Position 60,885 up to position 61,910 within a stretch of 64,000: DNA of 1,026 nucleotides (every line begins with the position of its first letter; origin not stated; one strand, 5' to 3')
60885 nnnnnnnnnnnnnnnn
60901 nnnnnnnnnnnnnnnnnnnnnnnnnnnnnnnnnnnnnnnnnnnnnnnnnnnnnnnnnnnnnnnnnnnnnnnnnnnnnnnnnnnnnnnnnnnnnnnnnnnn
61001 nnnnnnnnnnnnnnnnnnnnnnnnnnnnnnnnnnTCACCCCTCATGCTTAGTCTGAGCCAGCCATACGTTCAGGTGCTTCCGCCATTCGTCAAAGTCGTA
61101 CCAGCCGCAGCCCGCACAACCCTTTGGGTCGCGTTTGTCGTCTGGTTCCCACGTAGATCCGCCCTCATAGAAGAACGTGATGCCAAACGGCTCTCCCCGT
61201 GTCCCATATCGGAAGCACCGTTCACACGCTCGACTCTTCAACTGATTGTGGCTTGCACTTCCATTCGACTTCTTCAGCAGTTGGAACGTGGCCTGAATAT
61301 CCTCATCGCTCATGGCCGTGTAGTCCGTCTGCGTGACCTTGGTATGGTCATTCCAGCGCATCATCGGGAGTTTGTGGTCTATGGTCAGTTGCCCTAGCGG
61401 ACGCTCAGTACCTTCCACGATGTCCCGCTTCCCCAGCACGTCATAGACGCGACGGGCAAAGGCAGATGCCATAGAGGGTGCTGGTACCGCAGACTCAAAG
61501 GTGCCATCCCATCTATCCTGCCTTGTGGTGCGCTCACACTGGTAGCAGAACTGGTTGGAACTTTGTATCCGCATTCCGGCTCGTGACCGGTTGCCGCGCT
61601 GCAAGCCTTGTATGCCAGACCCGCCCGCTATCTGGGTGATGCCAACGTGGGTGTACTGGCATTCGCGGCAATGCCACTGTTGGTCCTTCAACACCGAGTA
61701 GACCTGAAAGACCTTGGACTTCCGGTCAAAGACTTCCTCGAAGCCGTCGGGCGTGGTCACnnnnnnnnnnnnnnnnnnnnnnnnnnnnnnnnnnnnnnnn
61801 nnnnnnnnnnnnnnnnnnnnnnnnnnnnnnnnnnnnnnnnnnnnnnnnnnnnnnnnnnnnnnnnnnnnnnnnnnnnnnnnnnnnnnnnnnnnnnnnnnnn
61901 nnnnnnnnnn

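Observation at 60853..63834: IS1595 carrying a translationally coupled transposase-methyltransferase-HNH nuclease operon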

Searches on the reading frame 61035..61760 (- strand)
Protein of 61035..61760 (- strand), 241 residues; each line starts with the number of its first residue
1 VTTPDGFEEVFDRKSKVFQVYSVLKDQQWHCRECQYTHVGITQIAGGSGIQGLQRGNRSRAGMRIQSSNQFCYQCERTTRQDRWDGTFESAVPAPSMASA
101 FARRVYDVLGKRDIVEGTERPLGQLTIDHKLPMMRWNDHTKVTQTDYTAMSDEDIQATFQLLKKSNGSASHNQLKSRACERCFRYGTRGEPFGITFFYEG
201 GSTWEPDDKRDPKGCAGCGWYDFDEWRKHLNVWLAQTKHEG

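Call 3: search_protein_families(library=pfam, proteins=[window:61035-61760:-], max_evalue=0.1)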
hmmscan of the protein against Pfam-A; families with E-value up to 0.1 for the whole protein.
window:61035-61760:- (241 aa): 2 families
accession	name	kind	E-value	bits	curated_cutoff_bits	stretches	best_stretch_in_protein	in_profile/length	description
PF25208.1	DUF7838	-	0.021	15.2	28.5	1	27-43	32-48/55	Domain of unknown function (DUF7838)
PF16680.11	Ig_4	-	0.079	14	30.1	0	144-183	31-69/71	T-cell surface glycoprotein CD3 delta chain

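Call 5: search_solved_structures(query=window:61035-61760:-, max_evalue=10, show_alignments=3)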
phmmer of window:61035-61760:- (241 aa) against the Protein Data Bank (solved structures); distinct sequences matched with E-value up to 10: 1.
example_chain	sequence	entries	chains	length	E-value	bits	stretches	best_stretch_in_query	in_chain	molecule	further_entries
9yc2_A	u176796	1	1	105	0.5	13.3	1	16-87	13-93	Ubiquitin carboxyl-terminal hydrolase 49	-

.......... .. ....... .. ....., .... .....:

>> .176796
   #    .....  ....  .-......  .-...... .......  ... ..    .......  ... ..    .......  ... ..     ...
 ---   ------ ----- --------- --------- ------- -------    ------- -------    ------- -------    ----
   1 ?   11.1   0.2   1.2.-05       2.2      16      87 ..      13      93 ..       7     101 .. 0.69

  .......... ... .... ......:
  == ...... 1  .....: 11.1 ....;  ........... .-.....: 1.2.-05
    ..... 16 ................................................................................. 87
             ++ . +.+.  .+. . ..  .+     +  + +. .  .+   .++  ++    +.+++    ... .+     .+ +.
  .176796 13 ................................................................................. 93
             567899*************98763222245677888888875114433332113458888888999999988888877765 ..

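Call 6: search_protein_families(library=ncbifam, proteins=[window:61035-61760:-], max_evalue=1)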
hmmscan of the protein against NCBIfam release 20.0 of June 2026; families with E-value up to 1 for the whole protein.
window:61035-61760:- (241 aa): 0 families

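Call 7: search_protein_families(library=padloc, proteins=[window:61035-61760:-], max_evalue=1)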
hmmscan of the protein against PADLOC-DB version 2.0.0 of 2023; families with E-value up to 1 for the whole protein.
window:61035-61760:- (241 aa): 1 family
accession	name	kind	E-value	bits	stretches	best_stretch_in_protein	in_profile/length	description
PDLC03537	REase_II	-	3e-66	221.7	1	10-238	14-241/244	Type II restriction enzyme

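Call 8: find_homologous_proteins(query=window:61035-61760:-, max_evalue=0.001)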
Query window:61035-61760:- (241 aa): 302 proteins with E <= 0.001 among 401 candidates; the best 120 are listed.
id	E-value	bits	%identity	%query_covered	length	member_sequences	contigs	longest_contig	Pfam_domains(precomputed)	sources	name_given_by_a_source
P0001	1.4e-164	564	98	100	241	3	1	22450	-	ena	-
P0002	2.4e-127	442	79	95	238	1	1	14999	-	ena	-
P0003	7.0e-122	424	73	100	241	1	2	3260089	-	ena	-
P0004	1.4e-121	423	73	100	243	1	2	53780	-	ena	-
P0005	3.6e-120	418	73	98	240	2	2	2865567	-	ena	-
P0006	4.4e-117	408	73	96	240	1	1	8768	-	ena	-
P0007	5.0e-114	398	72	96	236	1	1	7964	-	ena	-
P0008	5.2e-111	388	69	96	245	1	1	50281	-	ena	-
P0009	1.7e-110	387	69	98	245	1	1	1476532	-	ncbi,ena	-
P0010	2.3e-109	383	68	93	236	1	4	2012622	-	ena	-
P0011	1.9e-108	380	68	96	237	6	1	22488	-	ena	-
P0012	3.0e-108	379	68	95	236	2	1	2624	-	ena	-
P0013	5.3e-108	379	67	95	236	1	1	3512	-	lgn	-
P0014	2.0e-107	377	67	95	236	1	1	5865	-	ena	-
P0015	2.4e-107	376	67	97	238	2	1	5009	-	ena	-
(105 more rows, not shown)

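Call 9: find_encoding_contigs(protein=P0001, flank=6000, max_places=4)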
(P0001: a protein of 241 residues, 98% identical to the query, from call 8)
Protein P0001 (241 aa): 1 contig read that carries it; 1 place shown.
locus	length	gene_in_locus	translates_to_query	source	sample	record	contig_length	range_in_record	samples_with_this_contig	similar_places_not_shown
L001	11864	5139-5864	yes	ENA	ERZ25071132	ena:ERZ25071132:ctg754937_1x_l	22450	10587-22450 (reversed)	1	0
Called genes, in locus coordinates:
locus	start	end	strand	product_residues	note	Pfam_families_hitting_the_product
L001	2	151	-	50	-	?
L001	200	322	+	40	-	-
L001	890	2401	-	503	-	PF11074:DUF2779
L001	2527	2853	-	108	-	PF04993:TfoX_N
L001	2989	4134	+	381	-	PF12760:Zn_ribbon_IS1595, PF12762:DDE_Tnp_IS1595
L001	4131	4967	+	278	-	-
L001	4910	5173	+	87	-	PF01555:N6_N4_Mtase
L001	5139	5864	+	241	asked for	-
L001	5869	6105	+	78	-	-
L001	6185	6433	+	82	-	-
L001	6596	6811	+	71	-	-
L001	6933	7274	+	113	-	PF00413:Peptidase_M10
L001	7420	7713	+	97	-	-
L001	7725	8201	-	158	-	-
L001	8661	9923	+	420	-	PF10923:BrxC_BrxD, PF13191:AAA_16 (weak)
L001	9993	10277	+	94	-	-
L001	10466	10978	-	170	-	-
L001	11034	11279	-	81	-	-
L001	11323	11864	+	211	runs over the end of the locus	-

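Call 10: find_encoding_contigs(protein=window:61035-61760:-, flank=6000, max_places=6)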
Protein window:61035-61760:- (241 aa): no gene with exactly this product is on record in the collection.

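Call 16: find_related_loci(query=window:61035-61760:-, collection=genome_contigs, flank=6000)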
Query window:61035-61760:- (241 aa) in genome_contigs; peptide patterns used: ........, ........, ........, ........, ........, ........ (x = any residue, [..] = any of these).
54 stretches matched a pattern; 25 encode a relative of the query (tblastn E <= 1e-3); 25 distinct loci.
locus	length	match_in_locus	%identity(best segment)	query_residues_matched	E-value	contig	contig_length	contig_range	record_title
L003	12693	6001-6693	67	1-231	5e-110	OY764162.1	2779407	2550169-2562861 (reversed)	MAG: Dehalococcoidia bacterium isolate c2b86379-bd31-4c30-aa6f-eeb60e07e050 genome assembly, chromosome: 1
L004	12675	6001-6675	66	7-231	2e-107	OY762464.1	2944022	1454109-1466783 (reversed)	MAG: Acidimicrobiia bacterium isolate 46c1db0d-967a-4333-83ea-8eb352737e21 genome assembly, chromosome: 1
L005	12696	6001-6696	63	7-241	7e-104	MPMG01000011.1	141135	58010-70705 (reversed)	MAG: Chloroflexi bacterium bin20 NODE_175_length_141135_cov_19.9966_ID_349, whole genome shotgun sequence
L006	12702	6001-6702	64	1-234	2e-103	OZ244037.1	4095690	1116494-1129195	MAG: Longimicrobiales bacterium isolate f1d7cd51-80ea-44bf-852b-8dd3c8245deb genome assembly, chromosome: 1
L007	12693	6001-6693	64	1-231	7e-103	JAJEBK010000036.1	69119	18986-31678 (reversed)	MAG: Anaerolineae bacterium isolate jk18x9bins.15 k141_9946, whole genome shotgun sequence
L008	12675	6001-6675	64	7-231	5e-102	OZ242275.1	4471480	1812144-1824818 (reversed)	MAG: Phototrophicaceae bacterium isolate f37c6a4e-526d-4087-841d-6b3e98d0a93c genome assembly, chromosome: 1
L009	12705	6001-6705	60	1-235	9e-101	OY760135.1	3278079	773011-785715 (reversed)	MAG: Dehalococcoidia bacterium isolate 28bbf505-4b8f-49ae-a3a4-61061bf7583c genome assembly, chromosome: 1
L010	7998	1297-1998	59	7-240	5e-100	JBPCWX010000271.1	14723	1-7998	MAG: Gammaproteobacteria bacterium isolate MAG_seacave_3 S1Ck127_9807065, whole genome shotgun sequence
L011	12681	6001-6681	62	5-231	1e-99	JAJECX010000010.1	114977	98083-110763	MAG: Anaerolineae bacterium isolate jk18xAbins.45 k141_402782, whole genome shotgun sequence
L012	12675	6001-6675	62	7-231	3e-99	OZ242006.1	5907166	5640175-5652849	MAG: Caldilineaceae bacterium isolate bae19857-78f1-445b-b865-dfd914d151a3 genome assembly, chromosome: 1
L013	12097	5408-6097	63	3-232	2e-98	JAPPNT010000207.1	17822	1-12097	MAG: Chloroflexota bacterium isolate RHO3_bin_79 NODE_4792_length_17822_cov_4.844543, whole genome shotgun sequence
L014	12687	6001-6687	62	3-231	9e-98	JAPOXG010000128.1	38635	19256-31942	MAG: Chloroflexota bacterium isolate COS3_bin_1 NODE_390_length_38635_cov_126.61, whole genome shotgun sequence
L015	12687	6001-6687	61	3-231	8e-97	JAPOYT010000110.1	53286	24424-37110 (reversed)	MAG: Chloroflexota bacterium isolate COS4_bin_42 NODE_619_length_53286_cov_14.7248, whole genome shotgun sequence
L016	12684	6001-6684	60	1-231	2e-94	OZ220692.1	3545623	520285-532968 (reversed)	MAG: Acidimicrobiales bacterium isolate 8ffd2e9a-c1ca-4386-ab1d-9011d91eb932 genome assembly, chromosome: 1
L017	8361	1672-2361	59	7-236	1e-92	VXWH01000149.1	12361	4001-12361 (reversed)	MAG: Synechococcus sp. SB0668_bin_13 NODE_2406_length_12361_cov_26.631156, whole genome shotgun sequence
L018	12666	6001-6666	54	20-241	4e-80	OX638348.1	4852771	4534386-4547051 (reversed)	MAG: uncultured Opitutaceae bacterium isolate b1b57f99-08c0-43d1-969e-fd0ef39b1292 genome assembly, chromosome: 1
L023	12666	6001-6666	53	20-241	3e-79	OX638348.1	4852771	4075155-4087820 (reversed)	MAG: uncultured Opitutaceae bacterium isolate b1b57f99-08c0-43d1-969e-fd0ef39b1292 genome assembly, chromosome: 1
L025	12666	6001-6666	54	20-241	4e-80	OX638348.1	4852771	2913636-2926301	MAG: uncultured Opitutaceae bacterium isolate b1b57f99-08c0-43d1-969e-fd0ef39b1292 genome assembly, chromosome: 1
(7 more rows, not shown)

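Call 22: search_dna_similar(query=window:61035-61760:-, collection=plasmids, mode=protein, max_rows=15)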
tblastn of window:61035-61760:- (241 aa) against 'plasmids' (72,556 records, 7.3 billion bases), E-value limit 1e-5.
Records with a match: 2; places in all: 2; records where one place covers at least 80% of the query: 0.
Best place of each record, by identity: <60% 2.
By first word of the organism name: Methanosphaera 2.
By predicted mobility (MOB-suite, as given by PLSDB): non-mobilizable 2.
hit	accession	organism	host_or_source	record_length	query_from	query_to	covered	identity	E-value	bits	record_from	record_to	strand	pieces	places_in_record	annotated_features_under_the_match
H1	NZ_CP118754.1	Methanosphaera sp. ISO3-F5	-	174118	96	230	52%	40.3%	6e-14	102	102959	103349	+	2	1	hypothetical protein (x2)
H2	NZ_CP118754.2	Methanosphaera sp. ISO3-F5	Ovis aries,Ovine rumen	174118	96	230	52%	40.3%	6e-14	102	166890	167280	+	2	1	hypothetical protein (x2)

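Call 25: predict_structure(alignment_id=A1)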
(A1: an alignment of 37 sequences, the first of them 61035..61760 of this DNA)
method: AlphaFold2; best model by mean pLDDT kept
length: 241 residues; sequences in the alignment: 37
mean_pLDDT: 79.1   pTM: 0.60
mean pLDDT of the five models: 79.1, 77.9, 73.8, 63.1, 62.1
residues with pLDDT >= 90: 60; 70-90: 121; 50-70: 52; < 50: 8
segments of 3 or more residues with pLDDT < 50: 168-173
pLDDT, mean of each block of 10 residues (from residue 1): 73 88 94 80 67 86 92 93 93 73 94 87 85 80 88 92 64 57 73 53 72 63 75 79 53
secondary structure, 60 per line:
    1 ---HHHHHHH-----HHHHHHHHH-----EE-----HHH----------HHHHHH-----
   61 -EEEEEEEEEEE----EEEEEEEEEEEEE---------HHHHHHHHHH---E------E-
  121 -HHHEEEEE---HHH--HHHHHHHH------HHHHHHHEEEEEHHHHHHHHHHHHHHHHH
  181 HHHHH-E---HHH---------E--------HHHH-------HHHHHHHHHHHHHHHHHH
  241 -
elements in order: H4-10 H16-24 H50-55 E62-72 E77-89 H99-108 E125-129 H138-145 H152-158 E159-163 H164-185 H212-215 H223-240

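Call 28: fold_search(model_id=the predicted structure, library=pdb)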
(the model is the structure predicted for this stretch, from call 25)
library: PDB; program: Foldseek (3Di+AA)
matches with E <= 10: 134; with E <= 0.001: 0
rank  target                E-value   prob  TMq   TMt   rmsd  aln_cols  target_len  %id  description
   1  8if0_X                1.2e-02  0.98  0.22  0.33   6.3        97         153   21  NmeHNH-AcrIIC1 complex (released 2024-04-24)
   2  9j1z_A                2.9e-02  0.97  0.22  0.36   5.2        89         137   22  Crystal structure of Nme1Cas9 HNH domain bound to anti-CRISPR AcrIIC1Nme1ST (released 2026-03-04)
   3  9j1y_A                4.8e-02  0.72  0.21  0.33  10.5       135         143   16  Crystal structure of Nme1Cas9 HNH domain bound to anti-CRISPR AcrIIC1Boe. (released 2026-03-04)
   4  9j2g_A                5.4e-02  0.85  0.22  0.35   7.8       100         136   21  Crystal structure of Nme1Cas9 HNH domain bound to anti-CRISPR AcrIIC1Vei (released 2026-03-04)
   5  8fm1_K                1.2e-01  0.84  0.21  0.15   3.9        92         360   16  Structure of CBASS Cap5 from Pseudomonas syringae in the absence of a ligand (apo form dimer) (released 2024-02-07)
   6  6j9n_A                1.6e-01  0.69  0.22  0.33   7.5       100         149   21  NmeHNH+AcrIIC3 (released 2019-03-06)
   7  6jdq_A                2.5e-01  0.72  0.22  0.05   5.4        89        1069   22  Crystal structure of Nme1Cas9 in complex with sgRNA (released 2019-11-06)
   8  6jhw_B                3.0e-01  0.57  0.21  0.33   5.9        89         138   22  Structure of anti-CRISPR AcrIIC3 and NmeCas9 HNH (released 2019-08-28)
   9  9jl1_A                3.4e-01  0.11  0.16  0.05  16.0       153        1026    9  SpCas9 with mini-gRNA conformation (released 2025-09-24)
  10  9zq6_A                3.9e-01  0.51  0.19  0.04   7.0        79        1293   16  Structure of SpyCas9 in complex with the anti-CRISPR protein AcrIIA26 (released 2026-02-04)
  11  4oge                  4.1e-01  0.51  0.22  0.06   6.2        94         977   11  Crystal structure of the Type II-C Cas9 enzyme from Actinomyces naeslundii (released 2014-02-12)
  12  7nvr_W                4.4e-01  0.10  0.18  0.21  18.6       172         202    9  Human Mediator with RNA Polymerase II Pre-initiation complex (released 2021-05-05)
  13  4h9d_A                5.2e-01  0.35  0.19  0.43   7.5        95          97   12  Crystal Structure of Mn-dependent Gme HNH nicking endonuclease from Geobacter metallireducens GS-15, Northeast Structu (released 2012-10-10)
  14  9wa9_A                5.9e-01  0.28  0.14  0.03   7.3        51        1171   20  SuperFi Cas9 - 22nt sgRNA - DNA ternary complex Class B (released 2025-12-31)
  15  8fm1_C                6.3e-01  0.69  0.19  0.13   4.0        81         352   15  Structure of CBASS Cap5 from Pseudomonas syringae in the absence of a ligand (apo form dimer) (released 2024-02-07)
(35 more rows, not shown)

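Call 33: search_solved_structures(query=A1, max_evalue=10, show_alignments=3)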
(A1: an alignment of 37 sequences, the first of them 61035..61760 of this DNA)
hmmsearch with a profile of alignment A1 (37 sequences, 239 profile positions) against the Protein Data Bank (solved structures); distinct sequences matched with E-value up to 10: 2.
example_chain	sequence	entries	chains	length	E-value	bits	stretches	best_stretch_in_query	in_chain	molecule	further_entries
1ryt_A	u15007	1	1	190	0.76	12.7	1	11-40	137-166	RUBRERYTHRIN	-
1b71_A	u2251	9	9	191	0.76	12.7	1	11-40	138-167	PROTEIN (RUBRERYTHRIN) | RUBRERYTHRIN | Rubrerythrin all-iron(III) form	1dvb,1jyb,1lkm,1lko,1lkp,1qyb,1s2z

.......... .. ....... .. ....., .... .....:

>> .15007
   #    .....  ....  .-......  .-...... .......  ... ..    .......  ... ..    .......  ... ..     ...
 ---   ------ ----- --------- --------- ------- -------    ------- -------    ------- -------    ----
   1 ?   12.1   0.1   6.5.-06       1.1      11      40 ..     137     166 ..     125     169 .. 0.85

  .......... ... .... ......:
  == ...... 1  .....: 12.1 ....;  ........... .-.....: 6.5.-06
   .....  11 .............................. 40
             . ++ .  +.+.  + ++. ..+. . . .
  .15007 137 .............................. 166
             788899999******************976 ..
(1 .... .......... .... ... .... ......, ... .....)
